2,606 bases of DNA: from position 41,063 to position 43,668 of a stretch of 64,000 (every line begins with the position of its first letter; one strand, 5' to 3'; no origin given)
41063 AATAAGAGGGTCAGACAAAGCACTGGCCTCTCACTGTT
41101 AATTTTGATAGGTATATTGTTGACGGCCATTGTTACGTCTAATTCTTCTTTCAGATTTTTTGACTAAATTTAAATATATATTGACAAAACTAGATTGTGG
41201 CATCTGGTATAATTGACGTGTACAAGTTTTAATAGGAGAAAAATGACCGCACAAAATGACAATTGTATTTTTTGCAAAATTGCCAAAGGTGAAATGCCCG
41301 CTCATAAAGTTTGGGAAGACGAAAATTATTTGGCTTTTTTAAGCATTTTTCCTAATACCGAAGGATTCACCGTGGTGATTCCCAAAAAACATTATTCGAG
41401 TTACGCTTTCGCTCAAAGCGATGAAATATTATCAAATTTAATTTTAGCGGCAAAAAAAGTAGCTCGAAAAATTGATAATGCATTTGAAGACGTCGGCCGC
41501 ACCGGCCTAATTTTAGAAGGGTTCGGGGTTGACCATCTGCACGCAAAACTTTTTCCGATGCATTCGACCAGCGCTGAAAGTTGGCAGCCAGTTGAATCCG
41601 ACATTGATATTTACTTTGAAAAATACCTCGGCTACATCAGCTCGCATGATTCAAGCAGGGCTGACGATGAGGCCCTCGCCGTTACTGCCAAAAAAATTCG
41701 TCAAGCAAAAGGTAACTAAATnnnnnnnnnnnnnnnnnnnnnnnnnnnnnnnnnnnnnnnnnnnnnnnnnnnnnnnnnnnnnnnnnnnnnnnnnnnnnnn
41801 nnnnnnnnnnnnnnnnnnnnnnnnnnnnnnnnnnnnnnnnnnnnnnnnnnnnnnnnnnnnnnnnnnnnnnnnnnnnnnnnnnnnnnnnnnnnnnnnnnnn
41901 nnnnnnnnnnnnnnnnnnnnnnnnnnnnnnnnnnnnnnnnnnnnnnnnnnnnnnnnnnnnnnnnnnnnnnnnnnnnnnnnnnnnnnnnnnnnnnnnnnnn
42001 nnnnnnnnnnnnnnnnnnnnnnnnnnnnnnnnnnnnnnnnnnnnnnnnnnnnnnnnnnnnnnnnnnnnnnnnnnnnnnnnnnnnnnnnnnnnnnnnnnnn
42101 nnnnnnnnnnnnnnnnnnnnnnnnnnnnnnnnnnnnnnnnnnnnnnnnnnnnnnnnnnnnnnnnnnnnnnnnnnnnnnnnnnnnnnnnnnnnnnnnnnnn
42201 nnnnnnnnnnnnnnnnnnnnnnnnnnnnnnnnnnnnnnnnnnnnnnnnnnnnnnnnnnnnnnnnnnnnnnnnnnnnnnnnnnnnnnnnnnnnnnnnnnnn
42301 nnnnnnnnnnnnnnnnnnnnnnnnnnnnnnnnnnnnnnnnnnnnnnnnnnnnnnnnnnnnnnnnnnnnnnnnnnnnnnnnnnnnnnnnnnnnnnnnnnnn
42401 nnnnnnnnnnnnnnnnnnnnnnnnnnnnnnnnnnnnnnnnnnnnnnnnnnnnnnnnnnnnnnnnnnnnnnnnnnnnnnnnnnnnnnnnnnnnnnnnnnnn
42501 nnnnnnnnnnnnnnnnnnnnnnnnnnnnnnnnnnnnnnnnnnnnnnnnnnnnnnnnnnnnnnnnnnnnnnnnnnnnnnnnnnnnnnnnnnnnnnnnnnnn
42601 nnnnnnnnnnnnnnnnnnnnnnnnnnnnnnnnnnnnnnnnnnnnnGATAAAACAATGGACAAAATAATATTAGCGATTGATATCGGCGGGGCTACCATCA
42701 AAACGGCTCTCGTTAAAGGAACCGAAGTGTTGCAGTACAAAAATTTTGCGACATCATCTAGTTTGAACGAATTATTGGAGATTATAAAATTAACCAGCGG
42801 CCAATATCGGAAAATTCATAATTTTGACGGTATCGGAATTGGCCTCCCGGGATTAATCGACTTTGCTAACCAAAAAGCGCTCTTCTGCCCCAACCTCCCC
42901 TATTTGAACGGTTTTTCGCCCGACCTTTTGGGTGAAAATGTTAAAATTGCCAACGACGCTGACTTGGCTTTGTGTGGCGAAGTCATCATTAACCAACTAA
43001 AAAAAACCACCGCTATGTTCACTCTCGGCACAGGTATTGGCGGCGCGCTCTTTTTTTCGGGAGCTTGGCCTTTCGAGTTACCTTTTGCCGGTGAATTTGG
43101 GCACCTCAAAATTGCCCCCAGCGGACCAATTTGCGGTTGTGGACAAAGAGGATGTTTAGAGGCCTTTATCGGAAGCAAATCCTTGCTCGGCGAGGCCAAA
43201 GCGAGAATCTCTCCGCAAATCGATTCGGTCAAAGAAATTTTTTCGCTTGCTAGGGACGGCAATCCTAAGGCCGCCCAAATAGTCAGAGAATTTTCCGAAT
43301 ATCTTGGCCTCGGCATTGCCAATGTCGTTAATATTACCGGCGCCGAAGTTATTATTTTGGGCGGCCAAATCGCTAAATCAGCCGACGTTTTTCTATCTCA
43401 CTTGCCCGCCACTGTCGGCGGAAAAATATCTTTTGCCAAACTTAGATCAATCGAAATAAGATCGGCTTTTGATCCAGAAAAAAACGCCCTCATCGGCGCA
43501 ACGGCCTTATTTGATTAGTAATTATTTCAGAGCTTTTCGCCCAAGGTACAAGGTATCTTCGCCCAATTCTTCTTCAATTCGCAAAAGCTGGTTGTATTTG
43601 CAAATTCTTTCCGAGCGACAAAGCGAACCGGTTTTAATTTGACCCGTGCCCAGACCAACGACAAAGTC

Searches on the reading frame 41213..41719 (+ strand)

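Call 57: search_protein_families(library=pfam, proteins=[window:41213-41719:+], max_evalue=0.001)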
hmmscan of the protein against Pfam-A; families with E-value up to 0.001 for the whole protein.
window:41213-41719:+ (168 aa): 2 families
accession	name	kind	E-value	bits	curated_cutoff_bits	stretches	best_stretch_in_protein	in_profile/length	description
PF01230.28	HIT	-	1.5e-12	48.4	21.5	1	26-115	2-94/98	HIT domain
PF11969.13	DcpS_C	-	2.7e-08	34.7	24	1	17-111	1-97/114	Scavenger mRNA decapping enzyme C-term binding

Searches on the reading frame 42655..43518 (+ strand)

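Call 65: search_protein_families(library=pfam, proteins=[window:42655-43518:+], max_evalue=0.001)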
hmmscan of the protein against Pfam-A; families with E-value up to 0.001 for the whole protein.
window:42655-43518:+ (287 aa): 1 family
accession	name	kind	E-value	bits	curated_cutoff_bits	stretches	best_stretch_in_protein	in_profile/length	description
PF00480.26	ROK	-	8.8e-42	144.1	22.9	1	6-286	2-291/294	ROK family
